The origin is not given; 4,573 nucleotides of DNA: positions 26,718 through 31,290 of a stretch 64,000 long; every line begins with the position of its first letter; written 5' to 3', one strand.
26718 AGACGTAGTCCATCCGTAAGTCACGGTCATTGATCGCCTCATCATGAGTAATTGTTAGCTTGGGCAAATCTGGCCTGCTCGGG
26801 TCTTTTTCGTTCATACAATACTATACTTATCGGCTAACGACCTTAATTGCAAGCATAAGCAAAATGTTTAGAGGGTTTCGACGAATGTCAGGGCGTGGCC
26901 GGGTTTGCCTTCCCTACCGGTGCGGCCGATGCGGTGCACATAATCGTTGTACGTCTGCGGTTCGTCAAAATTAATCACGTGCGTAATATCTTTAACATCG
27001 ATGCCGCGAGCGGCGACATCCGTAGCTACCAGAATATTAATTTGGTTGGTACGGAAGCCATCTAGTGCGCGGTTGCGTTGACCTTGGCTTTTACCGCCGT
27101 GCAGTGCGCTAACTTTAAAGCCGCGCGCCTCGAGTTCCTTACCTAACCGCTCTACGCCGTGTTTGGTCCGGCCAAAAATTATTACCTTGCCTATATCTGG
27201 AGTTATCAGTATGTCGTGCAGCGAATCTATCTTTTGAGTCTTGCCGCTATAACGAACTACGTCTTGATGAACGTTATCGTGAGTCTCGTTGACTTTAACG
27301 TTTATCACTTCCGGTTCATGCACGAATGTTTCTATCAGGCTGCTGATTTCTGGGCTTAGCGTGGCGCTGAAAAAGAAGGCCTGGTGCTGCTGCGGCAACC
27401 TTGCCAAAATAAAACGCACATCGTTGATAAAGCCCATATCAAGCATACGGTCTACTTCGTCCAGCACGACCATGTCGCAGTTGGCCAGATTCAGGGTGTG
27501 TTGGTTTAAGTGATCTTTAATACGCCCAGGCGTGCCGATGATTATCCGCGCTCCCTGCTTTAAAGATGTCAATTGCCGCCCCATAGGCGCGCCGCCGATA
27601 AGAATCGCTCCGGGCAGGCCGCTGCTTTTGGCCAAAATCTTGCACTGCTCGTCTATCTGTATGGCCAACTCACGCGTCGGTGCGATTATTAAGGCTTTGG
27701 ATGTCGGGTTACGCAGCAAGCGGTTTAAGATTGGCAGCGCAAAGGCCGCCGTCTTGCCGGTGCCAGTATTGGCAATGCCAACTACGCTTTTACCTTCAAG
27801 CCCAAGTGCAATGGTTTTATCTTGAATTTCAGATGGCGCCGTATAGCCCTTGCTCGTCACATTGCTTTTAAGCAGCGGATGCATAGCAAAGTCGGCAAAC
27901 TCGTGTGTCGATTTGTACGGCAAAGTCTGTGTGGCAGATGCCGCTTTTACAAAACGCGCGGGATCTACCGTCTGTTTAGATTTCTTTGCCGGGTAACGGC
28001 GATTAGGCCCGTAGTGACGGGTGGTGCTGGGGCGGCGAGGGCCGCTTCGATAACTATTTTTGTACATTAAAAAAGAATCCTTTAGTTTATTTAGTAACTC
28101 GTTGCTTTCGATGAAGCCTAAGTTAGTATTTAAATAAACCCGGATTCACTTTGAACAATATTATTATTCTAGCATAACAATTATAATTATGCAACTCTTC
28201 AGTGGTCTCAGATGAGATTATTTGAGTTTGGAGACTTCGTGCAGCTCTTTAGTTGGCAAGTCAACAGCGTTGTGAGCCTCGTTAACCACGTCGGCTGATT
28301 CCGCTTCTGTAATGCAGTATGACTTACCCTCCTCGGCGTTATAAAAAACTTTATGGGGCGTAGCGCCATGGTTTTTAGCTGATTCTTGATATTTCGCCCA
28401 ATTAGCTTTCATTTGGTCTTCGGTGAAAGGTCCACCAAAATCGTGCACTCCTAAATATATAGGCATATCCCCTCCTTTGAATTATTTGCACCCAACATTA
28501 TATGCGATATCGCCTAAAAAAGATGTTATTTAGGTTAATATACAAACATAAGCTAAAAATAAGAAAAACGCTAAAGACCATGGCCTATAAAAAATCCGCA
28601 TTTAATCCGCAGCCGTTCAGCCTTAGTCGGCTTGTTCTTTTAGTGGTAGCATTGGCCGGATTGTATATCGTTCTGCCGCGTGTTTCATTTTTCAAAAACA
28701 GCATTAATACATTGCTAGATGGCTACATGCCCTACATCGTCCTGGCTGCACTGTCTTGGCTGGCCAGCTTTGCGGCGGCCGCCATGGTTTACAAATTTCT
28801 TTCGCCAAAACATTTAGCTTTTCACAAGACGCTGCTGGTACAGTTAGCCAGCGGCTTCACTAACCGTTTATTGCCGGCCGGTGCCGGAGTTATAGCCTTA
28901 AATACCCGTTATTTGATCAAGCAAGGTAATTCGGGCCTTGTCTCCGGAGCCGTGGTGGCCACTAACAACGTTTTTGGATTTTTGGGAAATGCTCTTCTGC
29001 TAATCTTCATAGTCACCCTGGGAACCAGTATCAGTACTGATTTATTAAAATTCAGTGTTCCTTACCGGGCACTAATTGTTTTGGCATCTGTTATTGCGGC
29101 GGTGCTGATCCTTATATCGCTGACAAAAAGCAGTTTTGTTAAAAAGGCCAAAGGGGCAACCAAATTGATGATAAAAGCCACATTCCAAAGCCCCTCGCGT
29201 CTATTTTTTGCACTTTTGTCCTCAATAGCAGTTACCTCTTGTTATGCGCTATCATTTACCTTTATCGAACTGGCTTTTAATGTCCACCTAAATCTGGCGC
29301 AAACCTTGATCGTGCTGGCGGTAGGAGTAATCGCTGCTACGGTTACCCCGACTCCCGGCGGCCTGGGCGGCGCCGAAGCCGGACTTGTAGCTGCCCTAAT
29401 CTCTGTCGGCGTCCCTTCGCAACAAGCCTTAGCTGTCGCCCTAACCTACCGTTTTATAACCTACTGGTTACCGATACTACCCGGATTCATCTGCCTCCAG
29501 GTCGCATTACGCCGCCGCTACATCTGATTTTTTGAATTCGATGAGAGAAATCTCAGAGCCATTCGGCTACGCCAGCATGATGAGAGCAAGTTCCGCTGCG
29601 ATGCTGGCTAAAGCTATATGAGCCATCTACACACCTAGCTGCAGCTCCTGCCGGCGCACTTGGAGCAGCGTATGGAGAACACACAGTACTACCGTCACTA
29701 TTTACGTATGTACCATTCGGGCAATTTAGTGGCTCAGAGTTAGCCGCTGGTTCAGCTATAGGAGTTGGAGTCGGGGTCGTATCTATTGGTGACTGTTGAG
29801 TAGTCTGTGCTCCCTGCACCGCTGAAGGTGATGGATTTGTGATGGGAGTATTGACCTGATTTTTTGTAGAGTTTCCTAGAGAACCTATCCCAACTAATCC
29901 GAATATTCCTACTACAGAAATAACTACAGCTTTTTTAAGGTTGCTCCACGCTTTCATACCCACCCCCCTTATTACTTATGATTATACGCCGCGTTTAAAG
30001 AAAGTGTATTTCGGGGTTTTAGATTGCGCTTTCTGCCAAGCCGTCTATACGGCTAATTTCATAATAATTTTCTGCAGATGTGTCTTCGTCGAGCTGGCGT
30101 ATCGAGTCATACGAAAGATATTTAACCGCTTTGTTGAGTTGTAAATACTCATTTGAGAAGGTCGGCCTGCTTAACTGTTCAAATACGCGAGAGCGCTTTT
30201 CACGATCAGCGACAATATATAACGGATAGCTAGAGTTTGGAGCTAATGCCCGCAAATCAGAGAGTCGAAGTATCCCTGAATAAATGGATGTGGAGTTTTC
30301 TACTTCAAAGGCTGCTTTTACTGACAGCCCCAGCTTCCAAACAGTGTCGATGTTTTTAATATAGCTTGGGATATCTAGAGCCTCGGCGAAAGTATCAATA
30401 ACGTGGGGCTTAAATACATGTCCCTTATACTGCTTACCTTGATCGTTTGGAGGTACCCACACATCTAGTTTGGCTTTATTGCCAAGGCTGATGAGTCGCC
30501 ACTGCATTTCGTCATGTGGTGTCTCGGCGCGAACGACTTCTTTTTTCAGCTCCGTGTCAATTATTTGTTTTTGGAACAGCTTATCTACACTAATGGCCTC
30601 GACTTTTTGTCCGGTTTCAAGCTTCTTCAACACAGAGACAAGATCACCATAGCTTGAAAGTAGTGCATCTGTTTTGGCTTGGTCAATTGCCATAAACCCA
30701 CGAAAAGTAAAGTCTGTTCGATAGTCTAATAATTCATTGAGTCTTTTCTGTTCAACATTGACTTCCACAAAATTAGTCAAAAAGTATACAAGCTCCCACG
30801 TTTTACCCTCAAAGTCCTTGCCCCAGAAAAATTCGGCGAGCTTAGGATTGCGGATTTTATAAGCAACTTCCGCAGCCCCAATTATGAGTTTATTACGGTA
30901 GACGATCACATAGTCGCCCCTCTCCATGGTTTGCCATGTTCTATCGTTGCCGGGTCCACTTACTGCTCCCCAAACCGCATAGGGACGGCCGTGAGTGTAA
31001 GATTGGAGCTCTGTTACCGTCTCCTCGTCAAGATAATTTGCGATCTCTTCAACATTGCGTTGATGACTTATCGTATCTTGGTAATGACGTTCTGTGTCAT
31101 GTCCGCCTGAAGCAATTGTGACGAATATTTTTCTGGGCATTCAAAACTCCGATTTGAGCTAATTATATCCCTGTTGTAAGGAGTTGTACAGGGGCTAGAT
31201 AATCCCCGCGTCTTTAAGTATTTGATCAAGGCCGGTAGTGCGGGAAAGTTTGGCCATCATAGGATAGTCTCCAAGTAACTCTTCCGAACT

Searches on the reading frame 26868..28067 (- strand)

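Call 12: search_protein_families(library=pfam, proteins=[window:26868-28067:-], max_evalue=0.01)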
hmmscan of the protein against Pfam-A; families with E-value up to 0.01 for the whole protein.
window:26868-28067:- (399 aa): 5 families
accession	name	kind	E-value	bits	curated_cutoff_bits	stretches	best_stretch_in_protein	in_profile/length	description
PF00270.35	DEAD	-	2e-46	158.2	26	1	80-241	2-164/167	DEAD/DEAH box helicase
PF00271.37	Helicase_C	-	1.6e-32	112.5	23.5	1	279-387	2-110/110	Helicase conserved C-terminal domain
PF04851.21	ResIII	-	9.4e-08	32.6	22.5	1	98-236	29-161/164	Type III restriction enzyme, res subunit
PF13245.12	AAA_19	-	0.0016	19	25.1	0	84-212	3-105/134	AAA domain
PF13604.12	AAA_30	-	0.0095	16.1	27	0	95-147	21-71/191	AAA domain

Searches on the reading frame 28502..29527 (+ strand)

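Call 12: search_protein_families(library=pfam, proteins=[window:28502-29527:+], max_evalue=0.01)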
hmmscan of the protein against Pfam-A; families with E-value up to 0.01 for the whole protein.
window:28502-29527:+ (341 aa): 1 family
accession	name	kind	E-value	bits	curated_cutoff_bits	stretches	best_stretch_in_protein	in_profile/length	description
PF03706.18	LPG_synthase_TM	-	6.4e-27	95.2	33.4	1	47-328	3-302/302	Lysylphosphatidylglycerol synthase TM region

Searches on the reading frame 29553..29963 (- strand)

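Call 12: search_protein_families(library=pfam, proteins=[window:29553-29963:-], max_evalue=0.01)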
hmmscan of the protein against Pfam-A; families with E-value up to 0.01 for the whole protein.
window:29553-29963:- (136 aa): 1 family
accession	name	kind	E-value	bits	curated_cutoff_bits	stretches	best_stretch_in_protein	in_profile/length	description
PF12587.13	DUF3761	-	6.4e-25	87.9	29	1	82-135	28-81/82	Protein of unknown function (DUF3761)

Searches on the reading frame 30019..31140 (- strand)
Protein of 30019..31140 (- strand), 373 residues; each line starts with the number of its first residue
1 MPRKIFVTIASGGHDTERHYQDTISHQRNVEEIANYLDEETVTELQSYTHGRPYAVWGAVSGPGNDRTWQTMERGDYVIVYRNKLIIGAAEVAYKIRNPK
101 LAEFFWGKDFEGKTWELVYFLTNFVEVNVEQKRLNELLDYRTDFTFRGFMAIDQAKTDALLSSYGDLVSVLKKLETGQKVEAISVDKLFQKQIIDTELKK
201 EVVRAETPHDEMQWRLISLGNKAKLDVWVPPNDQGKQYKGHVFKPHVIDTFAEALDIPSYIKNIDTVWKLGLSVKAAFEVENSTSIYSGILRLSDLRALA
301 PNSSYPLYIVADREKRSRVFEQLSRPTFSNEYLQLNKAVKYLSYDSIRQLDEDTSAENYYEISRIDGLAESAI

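Call 12: search_protein_families(library=pfam, proteins=[window:30019-31140:-], max_evalue=0.01)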
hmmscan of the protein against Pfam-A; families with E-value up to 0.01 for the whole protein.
window:30019-31140:- (373 aa): 1 family
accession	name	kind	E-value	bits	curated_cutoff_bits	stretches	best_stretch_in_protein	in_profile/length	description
PF16718.10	IFS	-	3.4e-05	24.5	30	1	291-347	45-101/164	Immunity factor for SPN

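Call 78: search_protein_families(library=ncbifam, proteins=[window:30019-31140:-], max_evalue=0.01)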
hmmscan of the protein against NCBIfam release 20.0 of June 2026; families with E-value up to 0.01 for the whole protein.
window:30019-31140:- (373 aa): 0 families
